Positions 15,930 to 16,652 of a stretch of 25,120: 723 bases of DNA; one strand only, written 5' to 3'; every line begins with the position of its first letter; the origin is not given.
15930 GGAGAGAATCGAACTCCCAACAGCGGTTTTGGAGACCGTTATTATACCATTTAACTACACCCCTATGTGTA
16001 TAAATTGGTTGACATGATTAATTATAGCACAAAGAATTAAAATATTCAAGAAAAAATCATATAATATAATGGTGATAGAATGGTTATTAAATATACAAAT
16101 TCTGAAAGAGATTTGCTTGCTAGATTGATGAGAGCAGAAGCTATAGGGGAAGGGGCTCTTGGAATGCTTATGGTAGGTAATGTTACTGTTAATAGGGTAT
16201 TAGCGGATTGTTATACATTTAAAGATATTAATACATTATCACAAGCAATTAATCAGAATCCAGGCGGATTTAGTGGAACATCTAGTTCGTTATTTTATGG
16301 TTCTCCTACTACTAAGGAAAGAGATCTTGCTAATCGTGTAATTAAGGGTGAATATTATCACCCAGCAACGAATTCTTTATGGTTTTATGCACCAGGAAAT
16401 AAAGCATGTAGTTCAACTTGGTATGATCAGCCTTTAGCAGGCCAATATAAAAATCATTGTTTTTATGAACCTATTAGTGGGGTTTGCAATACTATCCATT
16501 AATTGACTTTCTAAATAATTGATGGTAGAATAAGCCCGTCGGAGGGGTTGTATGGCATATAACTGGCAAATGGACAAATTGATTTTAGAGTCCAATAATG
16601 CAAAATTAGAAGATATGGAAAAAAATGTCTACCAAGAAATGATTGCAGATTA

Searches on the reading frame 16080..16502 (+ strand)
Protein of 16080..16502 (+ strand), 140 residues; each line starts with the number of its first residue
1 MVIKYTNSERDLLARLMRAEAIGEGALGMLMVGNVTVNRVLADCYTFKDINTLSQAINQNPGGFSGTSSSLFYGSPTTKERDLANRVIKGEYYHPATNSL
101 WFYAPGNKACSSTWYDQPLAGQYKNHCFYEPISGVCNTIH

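Call 36: search_protein_families(library=pfam, proteins=[window:16080-16502:+], max_evalue=0.01)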
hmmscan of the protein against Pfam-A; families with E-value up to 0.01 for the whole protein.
window:16080-16502:+ (140 aa): 1 family
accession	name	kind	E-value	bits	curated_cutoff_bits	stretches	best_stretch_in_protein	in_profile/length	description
PF07486.17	Hydrolase_2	-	6.2e-15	56.1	27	1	23-129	1-100/100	Cell Wall Hydrolase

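Call 52: find_homologous_proteins(query=window:16080-16499:+, max_evalue=1e-40)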
Query window:16080-16499:+ (140 aa): 3848 proteins with E <= 1e-40 among 4375 candidates; the best 120 are listed.
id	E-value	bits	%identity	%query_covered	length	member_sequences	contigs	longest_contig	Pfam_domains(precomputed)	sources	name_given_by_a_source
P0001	1.4e-91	322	100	100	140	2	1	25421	PF07486.18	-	-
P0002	1.7e-87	309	94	100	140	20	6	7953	PF07486.18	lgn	-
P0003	4.2e-79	281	85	100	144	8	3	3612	PF07486.18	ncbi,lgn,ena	-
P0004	1.3e-78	280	86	100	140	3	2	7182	PF07486.18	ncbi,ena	-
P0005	2.5e-78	279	84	100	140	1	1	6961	PF07486.18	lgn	-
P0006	8.6e-78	277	84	100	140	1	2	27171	PF07486.18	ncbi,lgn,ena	-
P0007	9.0e-72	258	79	100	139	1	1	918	PF07486.18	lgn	-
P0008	1.3e-71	257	77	99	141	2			PF07486.18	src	-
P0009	7.8e-71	255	78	100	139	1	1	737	PF07486.18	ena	-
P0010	1.4e-70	254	79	100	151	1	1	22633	PF07486.18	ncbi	-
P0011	5.0e-70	252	93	86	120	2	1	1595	PF07486.18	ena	-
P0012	5.8e-70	252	76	100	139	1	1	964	PF07486.18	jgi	jgi:N-acetylmuramoyl-L-alanine amidase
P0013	7.2e-70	252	78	100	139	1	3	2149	PF07486.18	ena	-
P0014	8.9e-70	251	78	100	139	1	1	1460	PF07486.18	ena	-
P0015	1.9e-69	250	78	100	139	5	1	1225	PF07486.18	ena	-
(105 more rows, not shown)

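Call 53: list_cluster_members(proteins=[P0002, P0001, P0011])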
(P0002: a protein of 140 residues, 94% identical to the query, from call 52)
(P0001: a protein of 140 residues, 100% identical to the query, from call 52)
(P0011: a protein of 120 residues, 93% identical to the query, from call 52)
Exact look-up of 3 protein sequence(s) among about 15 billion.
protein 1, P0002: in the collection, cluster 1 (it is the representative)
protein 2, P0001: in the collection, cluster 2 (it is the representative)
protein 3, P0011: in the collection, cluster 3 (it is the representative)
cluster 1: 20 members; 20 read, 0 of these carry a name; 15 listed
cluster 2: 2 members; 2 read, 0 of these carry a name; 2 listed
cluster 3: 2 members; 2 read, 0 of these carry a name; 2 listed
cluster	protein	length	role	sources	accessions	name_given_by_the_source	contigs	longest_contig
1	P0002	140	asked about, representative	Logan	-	-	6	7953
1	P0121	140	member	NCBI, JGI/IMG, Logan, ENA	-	-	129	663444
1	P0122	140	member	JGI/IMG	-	-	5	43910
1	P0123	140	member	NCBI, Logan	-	-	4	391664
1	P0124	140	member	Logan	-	-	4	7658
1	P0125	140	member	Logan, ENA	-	-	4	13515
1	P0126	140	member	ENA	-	-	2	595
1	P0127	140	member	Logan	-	-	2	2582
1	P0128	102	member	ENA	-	-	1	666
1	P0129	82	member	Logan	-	-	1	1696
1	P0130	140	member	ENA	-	-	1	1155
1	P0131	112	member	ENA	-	-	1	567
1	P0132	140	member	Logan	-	-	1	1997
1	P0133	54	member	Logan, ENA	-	-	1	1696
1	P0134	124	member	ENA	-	-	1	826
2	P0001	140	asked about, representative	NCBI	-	-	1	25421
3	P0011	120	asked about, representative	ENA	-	-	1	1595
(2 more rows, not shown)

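Call 54: find_encoding_contigs(protein=P0002, flank=3000, max_places=10)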
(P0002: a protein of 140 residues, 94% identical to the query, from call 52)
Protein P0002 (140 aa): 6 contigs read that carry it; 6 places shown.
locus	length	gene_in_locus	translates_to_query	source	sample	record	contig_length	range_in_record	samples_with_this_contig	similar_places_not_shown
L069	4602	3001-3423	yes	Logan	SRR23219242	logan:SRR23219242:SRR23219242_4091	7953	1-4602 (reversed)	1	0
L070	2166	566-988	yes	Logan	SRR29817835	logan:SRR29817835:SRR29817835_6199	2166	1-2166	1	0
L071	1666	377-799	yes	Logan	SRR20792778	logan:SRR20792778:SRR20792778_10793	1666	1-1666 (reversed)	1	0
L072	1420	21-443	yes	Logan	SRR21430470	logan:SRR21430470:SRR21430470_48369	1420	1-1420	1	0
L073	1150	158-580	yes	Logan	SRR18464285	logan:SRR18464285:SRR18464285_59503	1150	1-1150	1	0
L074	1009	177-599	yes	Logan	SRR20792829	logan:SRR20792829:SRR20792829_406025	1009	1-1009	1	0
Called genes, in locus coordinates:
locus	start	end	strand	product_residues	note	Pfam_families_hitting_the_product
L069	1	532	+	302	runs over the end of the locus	-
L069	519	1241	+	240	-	-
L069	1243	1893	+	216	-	-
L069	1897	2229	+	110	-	PF00005:ABC_tran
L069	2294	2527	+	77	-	PF00005:ABC_tran (faint)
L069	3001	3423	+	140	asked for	PF07486:Hydrolase_2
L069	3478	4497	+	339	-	-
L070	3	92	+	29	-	?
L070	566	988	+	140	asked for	PF07486:Hydrolase_2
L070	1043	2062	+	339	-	-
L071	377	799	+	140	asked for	PF07486:Hydrolase_2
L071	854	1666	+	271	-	?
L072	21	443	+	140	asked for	PF07486:Hydrolase_2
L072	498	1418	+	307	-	?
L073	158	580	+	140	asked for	PF07486:Hydrolase_2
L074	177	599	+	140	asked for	PF07486:Hydrolase_2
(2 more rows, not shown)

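Call 55: find_encoding_contigs(protein=P0122, flank=3000, max_places=10)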
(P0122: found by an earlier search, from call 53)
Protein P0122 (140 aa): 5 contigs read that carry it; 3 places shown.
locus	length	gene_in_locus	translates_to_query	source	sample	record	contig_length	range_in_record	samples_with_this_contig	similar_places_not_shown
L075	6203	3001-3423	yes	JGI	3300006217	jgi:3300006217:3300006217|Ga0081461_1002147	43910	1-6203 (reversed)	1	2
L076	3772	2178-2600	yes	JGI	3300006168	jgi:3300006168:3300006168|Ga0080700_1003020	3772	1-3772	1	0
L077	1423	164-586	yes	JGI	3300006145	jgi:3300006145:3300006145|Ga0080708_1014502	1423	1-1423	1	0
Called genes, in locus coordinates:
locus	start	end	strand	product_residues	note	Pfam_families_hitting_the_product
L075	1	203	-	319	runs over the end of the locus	PF00291:PALP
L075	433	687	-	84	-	-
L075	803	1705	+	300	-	-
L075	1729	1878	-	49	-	-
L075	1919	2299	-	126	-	-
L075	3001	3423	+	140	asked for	PF07486:Hydrolase_2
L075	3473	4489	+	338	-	-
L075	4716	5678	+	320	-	-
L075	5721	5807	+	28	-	-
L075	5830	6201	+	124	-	?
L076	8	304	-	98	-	PF02686:GatC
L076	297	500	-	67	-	-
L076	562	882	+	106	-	-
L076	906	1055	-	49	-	-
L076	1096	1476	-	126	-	-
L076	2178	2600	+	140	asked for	PF07486:Hydrolase_2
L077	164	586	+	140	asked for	PF07486:Hydrolase_2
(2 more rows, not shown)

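Call 56: find_encoding_contigs(protein=P0124, flank=3000, max_places=10)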
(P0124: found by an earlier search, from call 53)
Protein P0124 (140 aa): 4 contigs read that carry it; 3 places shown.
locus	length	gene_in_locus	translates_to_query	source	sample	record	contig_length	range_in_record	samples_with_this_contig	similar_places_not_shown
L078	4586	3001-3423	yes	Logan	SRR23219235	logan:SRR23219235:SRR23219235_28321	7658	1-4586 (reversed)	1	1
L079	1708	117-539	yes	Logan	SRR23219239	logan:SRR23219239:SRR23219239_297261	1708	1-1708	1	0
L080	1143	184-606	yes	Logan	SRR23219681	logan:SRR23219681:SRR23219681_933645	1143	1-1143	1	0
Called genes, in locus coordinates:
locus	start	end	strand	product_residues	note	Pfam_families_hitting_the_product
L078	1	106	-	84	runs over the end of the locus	-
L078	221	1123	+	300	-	-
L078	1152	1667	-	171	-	-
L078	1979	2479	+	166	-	PF13958:ToxN_toxin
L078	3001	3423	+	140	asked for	PF07486:Hydrolase_2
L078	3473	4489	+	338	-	-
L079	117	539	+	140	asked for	PF07486:Hydrolase_2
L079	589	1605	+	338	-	-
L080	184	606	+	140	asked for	PF07486:Hydrolase_2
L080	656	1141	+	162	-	?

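Call 57: find_encoding_contigs(protein=P0125, flank=3000, max_places=10)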
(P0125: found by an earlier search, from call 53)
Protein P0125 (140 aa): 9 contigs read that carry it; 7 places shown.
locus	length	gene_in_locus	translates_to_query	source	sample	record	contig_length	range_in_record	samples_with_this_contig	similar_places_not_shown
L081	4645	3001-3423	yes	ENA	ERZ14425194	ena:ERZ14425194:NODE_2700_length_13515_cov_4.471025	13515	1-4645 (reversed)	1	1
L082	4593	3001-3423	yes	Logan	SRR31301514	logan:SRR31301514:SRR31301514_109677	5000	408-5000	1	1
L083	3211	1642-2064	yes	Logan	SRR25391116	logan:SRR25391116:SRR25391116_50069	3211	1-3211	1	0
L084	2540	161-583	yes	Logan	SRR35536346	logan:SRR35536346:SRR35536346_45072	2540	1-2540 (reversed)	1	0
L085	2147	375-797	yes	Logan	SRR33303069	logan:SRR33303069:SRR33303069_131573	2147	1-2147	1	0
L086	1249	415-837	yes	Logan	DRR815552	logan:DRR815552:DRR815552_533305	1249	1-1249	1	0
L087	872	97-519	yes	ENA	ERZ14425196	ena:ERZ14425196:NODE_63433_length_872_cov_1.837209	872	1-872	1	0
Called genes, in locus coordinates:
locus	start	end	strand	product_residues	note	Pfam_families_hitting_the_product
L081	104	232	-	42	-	-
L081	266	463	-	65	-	-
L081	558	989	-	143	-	-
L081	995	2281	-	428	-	-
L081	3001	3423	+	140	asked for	PF07486:Hydrolase_2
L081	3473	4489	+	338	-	-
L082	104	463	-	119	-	-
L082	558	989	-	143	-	-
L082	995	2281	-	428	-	-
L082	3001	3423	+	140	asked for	PF07486:Hydrolase_2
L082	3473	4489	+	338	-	-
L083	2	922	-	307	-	?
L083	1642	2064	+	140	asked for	PF07486:Hydrolase_2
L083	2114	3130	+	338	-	-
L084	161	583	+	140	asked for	PF07486:Hydrolase_2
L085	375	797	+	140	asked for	PF07486:Hydrolase_2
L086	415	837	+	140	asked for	PF07486:Hydrolase_2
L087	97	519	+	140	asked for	PF07486:Hydrolase_2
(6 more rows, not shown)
